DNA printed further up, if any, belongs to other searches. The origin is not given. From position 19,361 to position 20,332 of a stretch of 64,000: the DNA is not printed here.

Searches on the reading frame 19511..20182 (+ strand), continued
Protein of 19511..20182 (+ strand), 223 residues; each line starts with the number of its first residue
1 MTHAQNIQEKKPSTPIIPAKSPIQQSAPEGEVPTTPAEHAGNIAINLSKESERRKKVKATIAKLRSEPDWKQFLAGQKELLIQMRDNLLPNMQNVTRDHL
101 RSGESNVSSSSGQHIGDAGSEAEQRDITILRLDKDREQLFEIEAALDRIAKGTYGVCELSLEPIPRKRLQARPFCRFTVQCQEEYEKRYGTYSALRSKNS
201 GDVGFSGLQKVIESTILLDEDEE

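Call 85: predict_structure(alignment_id=A5)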
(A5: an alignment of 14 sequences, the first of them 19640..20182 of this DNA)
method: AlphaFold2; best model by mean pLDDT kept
length: 180 residues; sequences in the alignment: 14
mean_pLDDT: 50.0   pTM: 0.40
mean pLDDT of the five models: 50.0, 47.3, 46.2, 43.9, 41.8
residues with pLDDT >= 90: 0; 70-90: 16; 50-70: 81; < 50: 83
segments of 3 or more residues with pLDDT < 50: 1-4, 60-76, 111-136, 149-180
pLDDT, mean of each block of 10 residues (from residue 1): 49 59 73 72 62 52 37 48 61 65 62 31 34 45 54 37 31 29
secondary structure, 60 per line:
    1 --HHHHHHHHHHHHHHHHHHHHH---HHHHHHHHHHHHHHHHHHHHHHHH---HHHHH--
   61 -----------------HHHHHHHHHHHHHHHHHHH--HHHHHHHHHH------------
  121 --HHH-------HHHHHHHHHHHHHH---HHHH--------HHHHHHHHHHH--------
elements in order: H3-23 H27-50 H54-58 H78-96 H99-108 H133-146 H150-153 H162-172

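Call 91: find_encoding_contigs(protein=P0106, flank=4000, max_places=3)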
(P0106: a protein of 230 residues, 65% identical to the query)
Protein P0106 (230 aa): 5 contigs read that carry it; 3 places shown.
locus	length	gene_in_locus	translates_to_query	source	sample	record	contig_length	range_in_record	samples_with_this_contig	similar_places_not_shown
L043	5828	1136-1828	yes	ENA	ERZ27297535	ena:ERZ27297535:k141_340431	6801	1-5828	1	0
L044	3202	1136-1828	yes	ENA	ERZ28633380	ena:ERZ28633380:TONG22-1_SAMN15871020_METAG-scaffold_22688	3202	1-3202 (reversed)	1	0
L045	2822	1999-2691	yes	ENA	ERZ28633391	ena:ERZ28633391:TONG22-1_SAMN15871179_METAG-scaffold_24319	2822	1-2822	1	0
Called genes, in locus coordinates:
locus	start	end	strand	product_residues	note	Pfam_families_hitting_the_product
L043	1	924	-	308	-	?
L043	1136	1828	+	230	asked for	PF01258:zf-dskA_traR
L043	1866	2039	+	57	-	PF00471:Ribosomal_L33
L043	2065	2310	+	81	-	PF01084:Ribosomal_S18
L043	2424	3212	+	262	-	PF02649:GCHY-1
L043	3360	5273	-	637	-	PF01336:tRNA_anti-codon, PF00152:tRNA-synt_2, PF02938:GAD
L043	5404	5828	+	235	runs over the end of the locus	PF00106:adh_short, PF08659:KR (faint), PF13561:adh_short_C2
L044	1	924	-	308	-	?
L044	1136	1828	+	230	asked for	PF01258:zf-dskA_traR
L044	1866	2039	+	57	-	PF00471:Ribosomal_L33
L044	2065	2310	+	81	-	PF01084:Ribosomal_S18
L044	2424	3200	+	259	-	?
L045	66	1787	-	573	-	PF02446:Glyco_hydro_77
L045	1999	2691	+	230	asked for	PF01258:zf-dskA_traR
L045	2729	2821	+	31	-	?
